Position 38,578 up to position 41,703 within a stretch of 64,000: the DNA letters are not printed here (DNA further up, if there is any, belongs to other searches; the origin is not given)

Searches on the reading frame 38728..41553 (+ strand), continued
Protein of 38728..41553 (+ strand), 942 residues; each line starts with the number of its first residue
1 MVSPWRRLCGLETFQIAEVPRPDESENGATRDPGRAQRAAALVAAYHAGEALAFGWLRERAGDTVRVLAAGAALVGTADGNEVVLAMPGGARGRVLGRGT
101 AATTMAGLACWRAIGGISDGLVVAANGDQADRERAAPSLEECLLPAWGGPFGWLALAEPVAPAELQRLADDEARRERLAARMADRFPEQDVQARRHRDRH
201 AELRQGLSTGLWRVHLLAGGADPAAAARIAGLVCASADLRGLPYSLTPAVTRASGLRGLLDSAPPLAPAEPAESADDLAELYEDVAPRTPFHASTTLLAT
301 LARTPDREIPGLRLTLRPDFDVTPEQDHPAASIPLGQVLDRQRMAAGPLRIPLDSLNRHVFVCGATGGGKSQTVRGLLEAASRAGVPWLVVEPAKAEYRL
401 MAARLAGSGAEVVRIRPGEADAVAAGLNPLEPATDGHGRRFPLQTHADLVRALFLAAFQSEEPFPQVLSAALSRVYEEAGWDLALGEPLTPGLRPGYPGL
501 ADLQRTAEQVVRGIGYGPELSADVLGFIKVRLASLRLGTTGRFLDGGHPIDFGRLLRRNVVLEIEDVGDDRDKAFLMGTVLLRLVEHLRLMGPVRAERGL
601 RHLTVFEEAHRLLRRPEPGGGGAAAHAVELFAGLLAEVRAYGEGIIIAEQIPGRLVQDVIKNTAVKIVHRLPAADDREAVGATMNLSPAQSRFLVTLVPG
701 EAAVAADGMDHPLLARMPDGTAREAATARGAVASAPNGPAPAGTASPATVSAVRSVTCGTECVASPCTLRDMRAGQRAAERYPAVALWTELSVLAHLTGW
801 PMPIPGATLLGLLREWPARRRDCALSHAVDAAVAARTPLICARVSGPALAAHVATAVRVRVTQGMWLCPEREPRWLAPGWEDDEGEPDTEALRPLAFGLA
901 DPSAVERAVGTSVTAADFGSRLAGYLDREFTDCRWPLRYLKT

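Call 23: find_related_loci(query=A1, collection=genome_contigs, flank=7000)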
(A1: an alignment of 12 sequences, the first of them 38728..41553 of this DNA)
Query A1 (942 aa) in genome_contigs; peptide patterns used: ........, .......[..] (x = any residue, [..] = any of these).
599 stretches matched a pattern (row limit reached: there are more); 468 encode a relative of the query (tblastn E <= 1e-3); the best 80 are kept; 80 distinct loci.
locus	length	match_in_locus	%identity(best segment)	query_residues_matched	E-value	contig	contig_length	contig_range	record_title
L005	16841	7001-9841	80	1-941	0e+0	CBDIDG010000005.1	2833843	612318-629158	MAG: Streptosporangiaceae bacterium isolate c726aee4-92dd-44ca-935b-08ce92833630 genome assembly, contig: contig_5, whol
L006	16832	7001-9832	81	1-941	0e+0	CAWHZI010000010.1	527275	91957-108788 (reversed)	MAG: uncultured Actinomycetes bacterium isolate MFD04463.bin.1.148 genome assembly, contig: contig_40246, whole genome s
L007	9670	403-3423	73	5-941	0e+0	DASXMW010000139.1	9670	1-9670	MAG TPA_asm: Streptosporangiaceae bacterium isolate SMAG_U5338 k141_3308092, whole genome shotgun sequence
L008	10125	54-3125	65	1-941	0e+0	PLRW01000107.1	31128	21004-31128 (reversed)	MAG: Actinomycetota bacterium isolate bog_764 73.20120700_S1D.88_contig_13540, whole genome shotgun sequence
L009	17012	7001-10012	66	1-941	0e+0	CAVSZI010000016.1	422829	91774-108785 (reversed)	MAG: uncultured Actinomycetes bacterium isolate MFD05502.bin.1.143 genome assembly, contig: contig_5923, whole genome sh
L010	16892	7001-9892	68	1-940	0e+0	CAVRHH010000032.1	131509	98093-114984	MAG: uncultured Actinomycetes bacterium isolate MFD05580.bin.1.134 genome assembly, contig: contig_9170, whole genome sh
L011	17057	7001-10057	64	16-941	0e+0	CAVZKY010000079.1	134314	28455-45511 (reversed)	MAG: uncultured Actinomycetes bacterium isolate MFD05377.bin.2.80 genome assembly, contig: contig_89313, whole genome sh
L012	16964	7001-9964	59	5-940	0e+0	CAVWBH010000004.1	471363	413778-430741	MAG: uncultured Actinomycetes bacterium isolate MFD05502.bin.1.61 genome assembly, contig: contig_40061, whole genome sh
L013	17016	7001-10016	66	1-941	0e+0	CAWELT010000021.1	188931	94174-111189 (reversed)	MAG: uncultured Actinomycetes bacterium isolate MFD05521.bin.2.157 genome assembly, contig: contig_20805, whole genome s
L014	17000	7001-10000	58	5-940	0e+0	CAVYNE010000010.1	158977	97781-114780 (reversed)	MAG: uncultured Actinomycetes bacterium isolate MFD05705.bin.2.99 genome assembly, contig: contig_22184, whole genome sh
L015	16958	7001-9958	57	5-940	0e+0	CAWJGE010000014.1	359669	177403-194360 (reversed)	MAG: uncultured Actinomycetota bacterium isolate MFD05377.bin.2.113 genome assembly, contig: contig_12395, whole genome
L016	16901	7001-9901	57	1-940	0e+0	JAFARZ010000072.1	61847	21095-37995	MAG: Streptosporangiaceae bacterium isolate CP_BM_ER_R8_5 BM_ER_R8_k147_2880335, whole genome shotgun sequence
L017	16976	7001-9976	60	5-940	0e+0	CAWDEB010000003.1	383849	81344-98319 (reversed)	MAG: uncultured Actinomycetes bacterium isolate MFD05580.bin.2.24 genome assembly, contig: contig_12107, whole genome sh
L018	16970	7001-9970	58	5-940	0e+0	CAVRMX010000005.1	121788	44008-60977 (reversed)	MAG: uncultured Actinomycetes bacterium isolate MFD05521.bin.3.92 genome assembly, contig: contig_13138, whole genome sh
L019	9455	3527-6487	58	5-940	0e+0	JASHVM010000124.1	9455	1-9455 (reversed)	MAG: Streptosporangiaceae bacterium isolate JOPF205 JOPF_A07C_contig_44453, whole genome shotgun sequence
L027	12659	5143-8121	55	5-941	0e+0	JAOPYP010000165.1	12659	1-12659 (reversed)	MAG: Actinomycetes bacterium isolate RYN_230 scaffold_897804, whole genome shotgun sequence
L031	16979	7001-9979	55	5-941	0e+0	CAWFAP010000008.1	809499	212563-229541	MAG: uncultured Actinomycetes bacterium isolate MFD01213.bin.1.50 genome assembly, contig: contig_966, whole genome shot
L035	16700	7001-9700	59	9-941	0e+0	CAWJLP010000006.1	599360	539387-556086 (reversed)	MAG: uncultured Actinomycetota bacterium isolate MFD02579.bin.1.63 genome assembly, contig: contig_1230, whole genome sh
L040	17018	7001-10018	55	5-941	0e+0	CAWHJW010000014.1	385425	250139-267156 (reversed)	MAG: uncultured Actinomycetes bacterium isolate MFD01872.bin.1.210 genome assembly, contig: contig_61499, whole genome s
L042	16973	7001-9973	55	5-941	0e+0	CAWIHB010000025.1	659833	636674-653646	MAG: uncultured Actinomycetes bacterium isolate MFD05502.bin.2.31 genome assembly, contig: contig_8970, whole genome sho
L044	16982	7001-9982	55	5-942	0e+0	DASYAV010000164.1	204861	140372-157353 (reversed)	MAG TPA_asm: Streptosporangiaceae bacterium isolate SMAG_U4890 k141_577576, whole genome shotgun sequence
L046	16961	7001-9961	56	5-941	0e+0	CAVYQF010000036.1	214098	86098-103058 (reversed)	MAG: uncultured Actinomycetes bacterium isolate MFD05502.bin.1.172 genome assembly, contig: contig_4751, whole genome sh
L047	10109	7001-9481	59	1-876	0e+0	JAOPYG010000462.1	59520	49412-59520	MAG: Actinoallomurus sp. isolate RYN_221 scaffold_1861640, whole genome shotgun sequence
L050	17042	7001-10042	54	5-941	0e+0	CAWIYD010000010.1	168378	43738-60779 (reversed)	MAG: uncultured Actinomycetes bacterium isolate MFD05705.bin.3.107 genome assembly, contig: contig_25809, whole genome s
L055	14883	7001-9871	53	5-940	0e+0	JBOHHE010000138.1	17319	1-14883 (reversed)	MAG: Pseudonocardiaceae bacterium isolate M3-B1_metabat2.bin.28 k127_100281, whole genome shotgun sequence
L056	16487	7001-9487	58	3-877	0e+0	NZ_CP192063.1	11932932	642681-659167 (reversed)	Actinoallomurus sp. CA-150999 chromosome, complete genome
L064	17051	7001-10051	52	5-940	0e+0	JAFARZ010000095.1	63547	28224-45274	MAG: Streptosporangiaceae bacterium isolate CP_BM_ER_R8_5 BM_ER_R8_k147_377545, whole genome shotgun sequence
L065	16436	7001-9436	59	5-865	0e+0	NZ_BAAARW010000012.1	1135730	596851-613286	Actinomadura vinacea strain JCM 3325 sequence12, whole genome shotgun sequence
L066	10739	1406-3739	58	5-858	0e+0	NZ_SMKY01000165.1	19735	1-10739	Actinomadura darangshiensis strain DSM 45941 NODE_165_length_19735_cov_14.6215, whole genome shotgun sequence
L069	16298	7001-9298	58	5-836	0e+0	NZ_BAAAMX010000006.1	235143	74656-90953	Actinomadura bangladeshensis strain JCM 13933 sequence006, whole genome shotgun sequence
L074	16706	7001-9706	52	5-926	0e+0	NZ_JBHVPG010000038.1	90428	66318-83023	Streptomyces sp. NPDC057939 NPDC057939_T31_E9.ctg-0038, whole genome shotgun sequence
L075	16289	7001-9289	59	5-836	0e+0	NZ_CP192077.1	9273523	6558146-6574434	Spirillospora sp. CA-142024 chromosome, complete genome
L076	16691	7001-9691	53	5-926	0e+0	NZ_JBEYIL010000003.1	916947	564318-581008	Streptomyces sp. NPDC006872 NPDC006872_86_F5.ctg-0003, whole genome shotgun sequence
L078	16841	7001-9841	51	4-941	0e+0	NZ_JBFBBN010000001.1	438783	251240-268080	Amycolatopsis sp. NPDC051128 NPDC051128_98_B5.ctg-0001, whole genome shotgun sequence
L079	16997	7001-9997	54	5-941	0e+0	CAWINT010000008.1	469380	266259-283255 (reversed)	MAG: uncultured Actinomycetes bacterium isolate MFD05502.bin.1.142 genome assembly, contig: contig_5463, whole genome sh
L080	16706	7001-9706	51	8-926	0e+0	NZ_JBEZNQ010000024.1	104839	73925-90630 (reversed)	Streptomyces sp. NPDC047981 NPDC047981_78_C7.ctg-0024, whole genome shotgun sequence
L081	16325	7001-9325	58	5-836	0e+0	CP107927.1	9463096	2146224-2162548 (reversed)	Spirillospora sp. NBC_00431 chromosome, complete genome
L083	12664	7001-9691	52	5-923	0e+0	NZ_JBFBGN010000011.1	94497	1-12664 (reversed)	Streptomyces sp. NPDC089915 NPDC089915_189_E12.ctg-0011, whole genome shotgun sequence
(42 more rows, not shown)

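Call 27: search_protein_families(library=pfam, proteins=[L031:5293-6879:+, L012:6444-6914:+, L035:5535-6824:+, L069:6221-6913:+, L047:6126-7001:+, L075:5687-6943:+, L055:4948-6960:+, L081:6268-6996:+, L042:5701-6609:+, L066:622-1401:+], max_evalue=0.01)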
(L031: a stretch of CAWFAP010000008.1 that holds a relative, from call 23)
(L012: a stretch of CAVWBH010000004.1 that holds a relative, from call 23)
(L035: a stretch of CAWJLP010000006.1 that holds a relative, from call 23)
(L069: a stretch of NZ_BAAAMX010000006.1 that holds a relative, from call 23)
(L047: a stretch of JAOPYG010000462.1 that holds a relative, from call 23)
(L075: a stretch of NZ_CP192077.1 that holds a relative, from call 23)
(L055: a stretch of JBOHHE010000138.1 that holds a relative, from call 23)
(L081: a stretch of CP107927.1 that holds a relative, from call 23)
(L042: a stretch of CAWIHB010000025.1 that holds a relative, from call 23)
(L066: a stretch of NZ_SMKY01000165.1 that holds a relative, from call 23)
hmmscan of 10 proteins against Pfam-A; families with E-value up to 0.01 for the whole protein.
L031:5293-6879:+ (528 aa): 1 family
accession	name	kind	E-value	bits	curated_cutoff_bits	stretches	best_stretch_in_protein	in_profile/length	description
PF00982.27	Glyco_transf_20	-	3e-141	471.8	32.5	1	33-513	2-471/473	Glycosyltransferase family 20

L012:6444-6914:+ (156 aa): 0 families

L035:5535-6824:+ (429 aa): 2 families
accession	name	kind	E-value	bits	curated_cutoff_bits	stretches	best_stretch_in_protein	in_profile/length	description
PF04030.19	ALO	-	9.9e-80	268.4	23.1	1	173-425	1-257/258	D-arabinono-1,4-lactone oxidase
PF01565.28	FAD_binding_4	-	6.5e-28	97.6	26.4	1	17-149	4-139/139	FAD binding domain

L069:6221-6913:+ (230 aa): 0 families

L047:6126-7001:+ (291 aa): 1 family
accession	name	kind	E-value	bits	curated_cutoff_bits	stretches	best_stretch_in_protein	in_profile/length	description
PF02811.25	PHP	-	5.1e-10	40.4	26.4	1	12-74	1-66/164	PHP domain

L075:5687-6943:+ (418 aa): 0 families

L055:4948-6960:+ (670 aa): 0 families

L081:6268-6996:+ (242 aa): 2 families
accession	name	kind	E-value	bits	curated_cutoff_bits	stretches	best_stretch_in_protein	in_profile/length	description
PF16473.11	Rv2179c-like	-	2.3e-06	27.9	27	1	135-237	81-176/177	3'-5' exoribonuclease Rv2179c-like domain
PF00929.31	RNase_T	-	0.0014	19.6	24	1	114-234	51-164/164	Exonuclease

L042:5701-6609:+ (302 aa): 1 family
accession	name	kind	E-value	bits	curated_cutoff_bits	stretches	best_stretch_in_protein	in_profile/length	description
PF07228.17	SpoIIE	-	1.1e-43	149.9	25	1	117-301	1-191/192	Stage II sporulation protein E (SpoIIE)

L066:622-1401:+ (259 aa): 0 families

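Call 36: search_protein_families(library=pfam, proteins=[L065:4719-6911:-, L074:3182-5251:-, L074:5083-6795:-, L056:1841-4222:-, L044:4624-6795:-, L080:4411-6744:+, L012:5819-6409:+, L012:4564-5775:-, L016:6085-6843:-], max_evalue=0.001)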
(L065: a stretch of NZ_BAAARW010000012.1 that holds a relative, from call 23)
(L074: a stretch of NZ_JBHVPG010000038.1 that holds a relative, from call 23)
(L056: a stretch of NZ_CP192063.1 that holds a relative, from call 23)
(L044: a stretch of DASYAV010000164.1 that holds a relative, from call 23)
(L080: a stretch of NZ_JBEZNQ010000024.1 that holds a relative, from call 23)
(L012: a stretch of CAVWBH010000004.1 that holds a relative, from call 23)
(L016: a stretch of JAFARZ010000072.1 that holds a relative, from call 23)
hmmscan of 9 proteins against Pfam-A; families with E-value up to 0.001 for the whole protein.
L065:4719-6911:- (730 aa): 0 families

L074:3182-5251:- (689 aa): 0 families

L074:5083-6795:- (570 aa): 1 family
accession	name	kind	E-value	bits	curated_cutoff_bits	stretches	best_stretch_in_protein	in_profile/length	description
PF01435.24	Peptidase_M48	-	4.9e-22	79.1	20.3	1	344-549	5-183/186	Peptidase family M48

L056:1841-4222:- (793 aa): 0 families

L044:4624-6795:- (723 aa): 0 families

L080:4411-6744:+ (777 aa): 0 families

L012:5819-6409:+ (196 aa): 3 families
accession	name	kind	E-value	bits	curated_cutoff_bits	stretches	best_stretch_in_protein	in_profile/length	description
PF00440.29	TetR_N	-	7.7e-09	35.7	24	1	13-59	1-47/47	Bacterial regulatory proteins, tetR family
PF17940.6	TetR_C_31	-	8e-08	32.9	27.4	1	86-189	4-103/107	Tetracyclin repressor-like, C-terminal domain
PF13977.11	TetR_C_6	-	3.2e-07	30.9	27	1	86-193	3-112/115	BetI-type transcriptional repressor, C-terminal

L012:4564-5775:- (403 aa): 1 family
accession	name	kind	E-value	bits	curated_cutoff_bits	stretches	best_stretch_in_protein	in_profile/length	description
PF01494.25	FAD_binding_3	-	1.3e-13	51.4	22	1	9-342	3-343/349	FAD binding domain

L016:6085-6843:- (252 aa): 4 families
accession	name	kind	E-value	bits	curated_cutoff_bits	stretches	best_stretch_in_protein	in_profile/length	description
PF00561.26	Abhydrolase_1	-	7.4e-24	85.2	25.8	1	14-129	2-121/245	alpha/beta hydrolase fold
PF12697.13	Abhydrolase_6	-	4.1e-20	73.8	26.3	1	15-242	1-215/217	Alpha/beta hydrolase family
PF12146.15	Hydrolase_4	-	4.9e-07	29.7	27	1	13-118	5-115/239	Serine aminopeptidase, S33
PF00975.26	Thioesterase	-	0.00067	20.4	26.4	0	15-245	3-222/226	Thioesterase domain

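Call 39: search_protein_families(library=padloc, proteins=[L065:4719-6911:-, L074:3182-5251:-, L056:1841-4222:-, L075:5687-6943:+, L012:6444-6914:+], max_evalue=0.1)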
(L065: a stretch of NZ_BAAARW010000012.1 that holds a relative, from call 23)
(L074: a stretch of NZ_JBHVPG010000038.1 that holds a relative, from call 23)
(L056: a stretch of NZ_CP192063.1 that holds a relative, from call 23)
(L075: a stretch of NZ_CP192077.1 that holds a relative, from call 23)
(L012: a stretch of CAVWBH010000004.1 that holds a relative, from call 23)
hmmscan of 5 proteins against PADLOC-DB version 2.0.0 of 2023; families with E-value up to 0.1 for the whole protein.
L065:4719-6911:- (730 aa): 1 family
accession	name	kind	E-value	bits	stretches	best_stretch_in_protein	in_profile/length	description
PDLC00721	Effector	-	0.038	11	1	88-181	160-248/305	4TM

L074:3182-5251:- (689 aa): 0 families

L056:1841-4222:- (793 aa): 0 families

L075:5687-6943:+ (418 aa): 0 families

L012:6444-6914:+ (156 aa): 0 families

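Call 40: search_protein_families(library=ncbifam, proteins=[L065:4719-6911:-, L074:3182-5251:-, L056:1841-4222:-, L075:5687-6943:+, L012:6444-6914:+], max_evalue=0.1)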
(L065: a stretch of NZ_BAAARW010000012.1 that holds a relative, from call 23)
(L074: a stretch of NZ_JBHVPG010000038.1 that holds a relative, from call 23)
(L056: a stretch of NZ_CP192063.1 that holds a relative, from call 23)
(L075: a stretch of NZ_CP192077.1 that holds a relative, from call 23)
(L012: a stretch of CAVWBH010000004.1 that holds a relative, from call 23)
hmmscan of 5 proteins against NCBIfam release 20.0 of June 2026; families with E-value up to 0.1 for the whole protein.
L065:4719-6911:- (730 aa): 2 families
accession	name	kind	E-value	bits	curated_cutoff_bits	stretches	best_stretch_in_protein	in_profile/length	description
NF050099.1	SepX_GlpR_2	exception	0.0003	20.8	150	1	71-197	89-216/250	divisome protein SepX/GlpR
NF033849.1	ser_rich_anae_1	subfamily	0.0016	15.8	650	1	504-604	276-379/1163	serine-rich protein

L074:3182-5251:- (689 aa): 1 family
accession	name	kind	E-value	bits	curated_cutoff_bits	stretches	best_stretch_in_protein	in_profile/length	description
NF033849.1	ser_rich_anae_1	subfamily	0.00072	17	650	1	541-631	271-553/1163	serine-rich protein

L056:1841-4222:- (793 aa): 1 family
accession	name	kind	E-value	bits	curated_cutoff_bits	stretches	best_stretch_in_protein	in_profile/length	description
NF033849.1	ser_rich_anae_1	subfamily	0.00029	18.3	650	1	536-634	279-381/1163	serine-rich protein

L075:5687-6943:+ (418 aa): 0 families

L012:6444-6914:+ (156 aa): 0 families

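Call 48: predict_structure(alignment_id=A4)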
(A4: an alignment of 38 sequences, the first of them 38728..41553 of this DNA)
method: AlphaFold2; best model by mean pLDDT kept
length: 942 residues; sequences in the alignment: 38
mean_pLDDT: 67.8   pTM: 0.42
mean pLDDT of the five models: 67.8, 67.3, 63.9, 63.2, 62.8
residues with pLDDT >= 90: 83; 70-90: 414; 50-70: 240; < 50: 205
segments of 3 or more residues with pLDDT < 50: 25-30, 123-134, 266-275, 315-329, 362-368, 417-426, 537-549, 594-597, 610-618, 648-699, 706-712, 720-756, 872-886
pLDDT, mean of each block of 10 residues (from residue 1): 87 84 48 76 89 90 83 72 76 87 92 83 44 49 62 94 90 88 78 85 87 94 89 80 83 87 55 51 69 90 68 44 34 62 54 60 47 70 81 64 62 59 48 68 78 69 75 87 80 75 86 83 80 53 41 80 67 72 78 53 68 46 63 70 56 40 30 31 35 42 47 55 38 32 28 48 59 76 89 80 83 86 87 71 63 82 64 44 48 68 81 84 87 73 65
secondary structure, 60 per line:
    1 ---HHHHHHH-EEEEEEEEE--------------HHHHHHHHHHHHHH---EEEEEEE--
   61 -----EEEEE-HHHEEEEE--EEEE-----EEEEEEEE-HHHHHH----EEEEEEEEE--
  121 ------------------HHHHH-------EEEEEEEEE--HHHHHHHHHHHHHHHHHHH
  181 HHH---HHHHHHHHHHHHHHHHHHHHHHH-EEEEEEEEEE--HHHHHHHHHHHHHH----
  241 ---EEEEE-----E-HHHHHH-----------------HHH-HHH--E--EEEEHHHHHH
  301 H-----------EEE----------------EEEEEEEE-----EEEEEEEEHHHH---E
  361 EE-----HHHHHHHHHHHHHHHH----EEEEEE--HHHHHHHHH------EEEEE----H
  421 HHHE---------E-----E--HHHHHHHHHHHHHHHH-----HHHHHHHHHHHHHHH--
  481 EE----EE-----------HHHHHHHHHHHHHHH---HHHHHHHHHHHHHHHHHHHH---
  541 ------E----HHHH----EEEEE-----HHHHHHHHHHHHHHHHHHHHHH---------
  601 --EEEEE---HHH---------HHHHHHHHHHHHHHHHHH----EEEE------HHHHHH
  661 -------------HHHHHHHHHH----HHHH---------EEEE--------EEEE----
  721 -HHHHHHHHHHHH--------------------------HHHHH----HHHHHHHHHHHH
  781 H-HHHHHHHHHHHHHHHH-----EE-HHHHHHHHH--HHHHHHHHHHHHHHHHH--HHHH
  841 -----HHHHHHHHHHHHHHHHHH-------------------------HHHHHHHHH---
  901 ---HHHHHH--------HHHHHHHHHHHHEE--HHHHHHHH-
elements in order (helices of 4 or more, strands of 3 or more residues): H4-10 E12-20 H35-48 E52-58 E66-70 E75-79 E82-85 E91-98 H100-105 E110-118 H139-143 E151-159 H162-183 H187-209 E211-220 H223-236 E244-248 H256-261 E291-294 H295-301 E313-315 E332-339 E345-352 H353-356 E360-362 H368-383 E388-393 H396-404 E411-415 H420-423 H443-458 H464-478 H500-514 H518-537 H552-555 E560-564 H570-591 E603-607 H623-640 E645-648 H655-660 H674-683 H688-691 E701-704 E713-716 H722-733 H760-764 H769-781 H783-798 H807-815 H818-834 H837-840 H846-863 H889-897 H904-909 H918-929 H934-941

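Call 50: search_solved_structures(query=A4, max_evalue=0.01)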
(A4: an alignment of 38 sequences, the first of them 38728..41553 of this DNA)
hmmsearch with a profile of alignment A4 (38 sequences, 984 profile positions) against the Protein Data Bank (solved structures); distinct sequences matched with E-value up to 0.01: 8.
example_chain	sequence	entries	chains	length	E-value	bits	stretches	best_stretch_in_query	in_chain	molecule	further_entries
8xau_A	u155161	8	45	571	3.7e-07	31.3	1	589-716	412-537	ATP-binding protein | HerA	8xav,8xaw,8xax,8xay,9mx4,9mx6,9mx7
8wiv_A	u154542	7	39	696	1.5e-06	29.3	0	574-709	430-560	Helicase HerA central domain-containing protein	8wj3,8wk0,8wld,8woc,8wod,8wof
4d2i_A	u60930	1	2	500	4.3e-06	27.8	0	590-712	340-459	HERA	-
9x1l_A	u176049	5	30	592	8.1e-06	26.9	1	599-713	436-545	DNA helicase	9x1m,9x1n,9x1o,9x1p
9c1m_M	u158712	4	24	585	0.00033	21.6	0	593-713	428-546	ATP-binding protein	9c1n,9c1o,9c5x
8yho_A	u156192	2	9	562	0.0011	19.9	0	592-673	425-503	DUF87 domain-containing protein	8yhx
8ziq_M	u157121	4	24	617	0.0015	19.4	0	588-701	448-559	HerA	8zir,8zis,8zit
11kk_A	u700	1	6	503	0.006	17.4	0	337-384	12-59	HerA like helicase YjgR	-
